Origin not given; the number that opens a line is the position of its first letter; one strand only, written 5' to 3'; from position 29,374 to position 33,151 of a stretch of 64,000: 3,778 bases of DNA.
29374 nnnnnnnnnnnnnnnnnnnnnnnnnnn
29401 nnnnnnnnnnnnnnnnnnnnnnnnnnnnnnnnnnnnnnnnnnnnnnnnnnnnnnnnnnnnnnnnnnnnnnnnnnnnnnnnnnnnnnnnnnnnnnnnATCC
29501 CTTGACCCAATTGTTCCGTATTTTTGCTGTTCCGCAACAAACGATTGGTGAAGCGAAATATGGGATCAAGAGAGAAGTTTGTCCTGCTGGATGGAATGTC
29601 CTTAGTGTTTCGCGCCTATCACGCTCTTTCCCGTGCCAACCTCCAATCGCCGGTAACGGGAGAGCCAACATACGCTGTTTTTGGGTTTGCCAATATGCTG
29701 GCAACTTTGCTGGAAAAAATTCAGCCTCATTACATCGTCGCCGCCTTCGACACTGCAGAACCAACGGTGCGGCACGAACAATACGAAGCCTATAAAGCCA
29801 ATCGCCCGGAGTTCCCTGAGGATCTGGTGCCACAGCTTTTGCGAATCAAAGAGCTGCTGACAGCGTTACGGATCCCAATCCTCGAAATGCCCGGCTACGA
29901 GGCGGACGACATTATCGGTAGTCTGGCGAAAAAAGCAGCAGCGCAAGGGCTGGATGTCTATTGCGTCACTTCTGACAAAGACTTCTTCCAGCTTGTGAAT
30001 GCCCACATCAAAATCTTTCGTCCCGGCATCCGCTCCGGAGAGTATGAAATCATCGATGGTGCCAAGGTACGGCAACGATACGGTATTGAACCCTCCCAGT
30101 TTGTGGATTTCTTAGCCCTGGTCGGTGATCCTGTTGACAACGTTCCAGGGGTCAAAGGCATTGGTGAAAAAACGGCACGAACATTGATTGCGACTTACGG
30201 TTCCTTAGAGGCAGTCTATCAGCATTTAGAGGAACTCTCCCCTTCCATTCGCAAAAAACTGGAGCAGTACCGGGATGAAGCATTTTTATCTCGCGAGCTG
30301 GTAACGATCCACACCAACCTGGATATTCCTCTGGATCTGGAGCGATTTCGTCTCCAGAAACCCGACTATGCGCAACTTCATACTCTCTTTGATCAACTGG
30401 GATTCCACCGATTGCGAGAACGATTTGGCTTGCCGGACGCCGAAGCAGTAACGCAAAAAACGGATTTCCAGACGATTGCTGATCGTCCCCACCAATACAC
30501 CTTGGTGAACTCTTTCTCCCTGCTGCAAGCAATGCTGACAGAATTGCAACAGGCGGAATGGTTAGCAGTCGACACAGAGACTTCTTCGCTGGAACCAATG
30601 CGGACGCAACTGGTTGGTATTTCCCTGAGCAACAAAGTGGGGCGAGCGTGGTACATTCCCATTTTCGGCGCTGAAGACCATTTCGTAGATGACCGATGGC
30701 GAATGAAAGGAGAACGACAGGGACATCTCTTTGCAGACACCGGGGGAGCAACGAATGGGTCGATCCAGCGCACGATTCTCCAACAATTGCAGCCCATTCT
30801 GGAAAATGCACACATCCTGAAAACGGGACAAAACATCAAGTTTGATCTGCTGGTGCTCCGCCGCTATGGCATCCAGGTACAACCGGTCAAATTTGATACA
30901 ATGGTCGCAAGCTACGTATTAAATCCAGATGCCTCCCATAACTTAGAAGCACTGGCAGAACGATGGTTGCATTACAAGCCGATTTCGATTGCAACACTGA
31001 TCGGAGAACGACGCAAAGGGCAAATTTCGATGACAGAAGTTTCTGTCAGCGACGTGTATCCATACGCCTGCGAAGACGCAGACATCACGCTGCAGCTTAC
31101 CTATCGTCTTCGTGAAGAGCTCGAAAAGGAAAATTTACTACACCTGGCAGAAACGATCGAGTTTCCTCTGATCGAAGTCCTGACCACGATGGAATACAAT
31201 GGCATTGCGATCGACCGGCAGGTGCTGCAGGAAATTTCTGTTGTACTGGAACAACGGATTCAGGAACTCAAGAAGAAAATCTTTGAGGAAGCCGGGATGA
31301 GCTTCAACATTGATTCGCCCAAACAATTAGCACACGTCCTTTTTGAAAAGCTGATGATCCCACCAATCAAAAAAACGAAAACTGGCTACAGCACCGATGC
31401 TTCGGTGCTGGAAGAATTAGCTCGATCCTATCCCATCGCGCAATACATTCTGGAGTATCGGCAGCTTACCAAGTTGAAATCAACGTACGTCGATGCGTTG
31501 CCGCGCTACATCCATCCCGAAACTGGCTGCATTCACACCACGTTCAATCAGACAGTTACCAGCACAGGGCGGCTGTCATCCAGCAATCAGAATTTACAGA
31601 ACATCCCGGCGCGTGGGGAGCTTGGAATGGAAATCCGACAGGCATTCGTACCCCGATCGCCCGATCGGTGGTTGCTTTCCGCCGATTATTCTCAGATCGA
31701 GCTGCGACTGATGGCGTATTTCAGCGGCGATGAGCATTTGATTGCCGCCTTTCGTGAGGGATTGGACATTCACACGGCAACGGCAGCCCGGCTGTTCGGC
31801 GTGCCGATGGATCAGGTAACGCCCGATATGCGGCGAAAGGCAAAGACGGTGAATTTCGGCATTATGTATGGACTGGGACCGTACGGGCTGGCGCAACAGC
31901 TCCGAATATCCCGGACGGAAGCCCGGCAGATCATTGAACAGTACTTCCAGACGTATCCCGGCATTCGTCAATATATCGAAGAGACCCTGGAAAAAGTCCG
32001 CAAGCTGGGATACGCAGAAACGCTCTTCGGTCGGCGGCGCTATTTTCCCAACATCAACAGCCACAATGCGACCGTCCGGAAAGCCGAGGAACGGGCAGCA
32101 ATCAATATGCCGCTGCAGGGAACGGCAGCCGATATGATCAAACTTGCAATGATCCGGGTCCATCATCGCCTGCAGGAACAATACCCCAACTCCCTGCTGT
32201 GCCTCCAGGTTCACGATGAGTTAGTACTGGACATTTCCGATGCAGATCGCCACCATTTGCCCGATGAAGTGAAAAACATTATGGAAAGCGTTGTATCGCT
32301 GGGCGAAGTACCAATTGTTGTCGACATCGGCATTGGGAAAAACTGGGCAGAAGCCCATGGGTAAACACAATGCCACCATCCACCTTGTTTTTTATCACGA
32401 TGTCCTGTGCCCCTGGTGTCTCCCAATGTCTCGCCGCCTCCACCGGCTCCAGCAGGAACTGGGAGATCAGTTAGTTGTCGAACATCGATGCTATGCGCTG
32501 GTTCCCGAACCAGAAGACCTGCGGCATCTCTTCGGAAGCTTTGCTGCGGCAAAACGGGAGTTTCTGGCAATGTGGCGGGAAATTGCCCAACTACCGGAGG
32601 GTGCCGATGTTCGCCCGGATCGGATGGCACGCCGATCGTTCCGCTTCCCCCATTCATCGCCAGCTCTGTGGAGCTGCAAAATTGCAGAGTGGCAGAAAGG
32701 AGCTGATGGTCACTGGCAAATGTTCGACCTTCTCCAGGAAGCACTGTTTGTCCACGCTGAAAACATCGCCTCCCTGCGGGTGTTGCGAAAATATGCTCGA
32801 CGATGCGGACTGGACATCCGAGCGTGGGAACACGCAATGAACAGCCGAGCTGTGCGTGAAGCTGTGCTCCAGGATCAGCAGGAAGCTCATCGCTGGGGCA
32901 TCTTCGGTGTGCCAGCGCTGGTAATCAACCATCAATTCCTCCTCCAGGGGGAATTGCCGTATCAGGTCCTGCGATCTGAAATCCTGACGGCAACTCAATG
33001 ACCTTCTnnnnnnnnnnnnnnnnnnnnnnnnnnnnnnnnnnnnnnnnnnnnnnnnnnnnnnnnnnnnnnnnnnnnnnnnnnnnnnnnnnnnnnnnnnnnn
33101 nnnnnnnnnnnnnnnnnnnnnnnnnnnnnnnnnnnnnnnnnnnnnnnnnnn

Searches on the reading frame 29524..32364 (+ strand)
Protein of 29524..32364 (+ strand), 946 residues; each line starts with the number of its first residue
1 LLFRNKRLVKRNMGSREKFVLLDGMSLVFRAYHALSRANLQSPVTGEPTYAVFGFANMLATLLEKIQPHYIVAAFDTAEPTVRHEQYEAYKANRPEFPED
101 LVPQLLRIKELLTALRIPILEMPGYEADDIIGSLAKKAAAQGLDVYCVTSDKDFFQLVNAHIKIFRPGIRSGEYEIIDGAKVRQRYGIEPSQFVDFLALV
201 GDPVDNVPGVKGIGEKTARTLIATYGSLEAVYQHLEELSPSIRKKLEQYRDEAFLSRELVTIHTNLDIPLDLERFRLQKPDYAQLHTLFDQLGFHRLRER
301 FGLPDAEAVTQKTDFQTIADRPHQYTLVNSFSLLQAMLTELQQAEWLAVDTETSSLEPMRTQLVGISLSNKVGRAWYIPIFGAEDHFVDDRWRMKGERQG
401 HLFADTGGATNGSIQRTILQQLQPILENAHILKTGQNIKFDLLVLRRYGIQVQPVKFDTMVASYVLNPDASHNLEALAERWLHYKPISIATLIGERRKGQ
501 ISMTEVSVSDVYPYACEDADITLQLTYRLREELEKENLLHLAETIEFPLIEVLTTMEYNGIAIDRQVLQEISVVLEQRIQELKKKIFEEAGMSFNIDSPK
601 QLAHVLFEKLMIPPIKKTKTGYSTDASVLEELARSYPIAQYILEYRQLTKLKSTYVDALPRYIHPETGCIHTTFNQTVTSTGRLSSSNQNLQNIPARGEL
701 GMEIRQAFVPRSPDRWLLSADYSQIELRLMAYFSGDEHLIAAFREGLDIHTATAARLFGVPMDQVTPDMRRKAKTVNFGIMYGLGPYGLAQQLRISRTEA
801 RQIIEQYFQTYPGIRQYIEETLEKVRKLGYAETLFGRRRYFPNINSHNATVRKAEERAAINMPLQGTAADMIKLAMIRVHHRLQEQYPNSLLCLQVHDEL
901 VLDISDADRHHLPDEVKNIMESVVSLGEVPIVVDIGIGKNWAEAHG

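Call 23: search_protein_families(library=pfam, proteins=[window:29524-32364:+])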
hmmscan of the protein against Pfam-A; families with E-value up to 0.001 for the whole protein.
window:29524-32364:+ (946 aa): 5 families
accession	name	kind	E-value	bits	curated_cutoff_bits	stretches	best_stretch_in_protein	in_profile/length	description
PF00476.26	DNA_pol_A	-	5.6e-161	536.2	34.3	1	566-943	2-381/381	DNA polymerase family A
PF02739.22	5_3_exonuc_N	-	8.7e-56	188.6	34.3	1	18-187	1-164/164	5'-3' exonuclease, N-terminal resolvase-like domain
PF01367.25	5_3_exonuc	-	2.9e-33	114.7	40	1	188-282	1-96/97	5'-3' exonuclease, C-terminal SAM fold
PF01612.26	DNA_pol_A_exo1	-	1.4e-27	97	23.6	1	328-534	4-173/173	3'-5' exonuclease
PF22619.2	DNA_polI_exo1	-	7e-09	36.1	27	1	420-480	38-99/140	DNA polymerase I, ribonuclease H-like domain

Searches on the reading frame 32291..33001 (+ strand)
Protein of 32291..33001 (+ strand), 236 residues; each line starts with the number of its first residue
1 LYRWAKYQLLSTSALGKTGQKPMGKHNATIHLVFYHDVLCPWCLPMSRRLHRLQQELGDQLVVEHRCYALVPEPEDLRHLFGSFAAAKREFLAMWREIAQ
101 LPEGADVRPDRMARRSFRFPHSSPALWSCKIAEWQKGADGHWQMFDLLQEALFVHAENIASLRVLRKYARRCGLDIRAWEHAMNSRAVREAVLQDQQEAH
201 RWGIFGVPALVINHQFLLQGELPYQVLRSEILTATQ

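Call 89: search_protein_families(library=ncbifam, proteins=[window:32291-33001:+], max_evalue=0.001)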
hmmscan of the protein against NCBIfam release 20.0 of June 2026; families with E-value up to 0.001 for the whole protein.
window:32291-33001:+ (236 aa): 4 families
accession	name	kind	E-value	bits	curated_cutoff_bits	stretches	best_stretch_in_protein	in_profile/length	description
NF041057.1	Rcas_1661_fam_Se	equivalog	3.9e-11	43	190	1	136-228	152-241/247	Rcas_1661 family thioredoxin-like (seleno)lipoprotein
TIGR00411.1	redox_disulf_1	equivalog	3.3e-06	27.1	92.75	1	192-220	39-67/82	MJ0307 family thioredoxin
NF008198.0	PRK10954.1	equivalog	0.00032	20.4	279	1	157-219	118-180/207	thiol:disulfide interchange protein DsbA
NF047695.1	ThlDiSintDsbAHaem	equivalog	0.00077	18.9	290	0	147-219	106-180/206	thiol:disulfide interchange protein DsbA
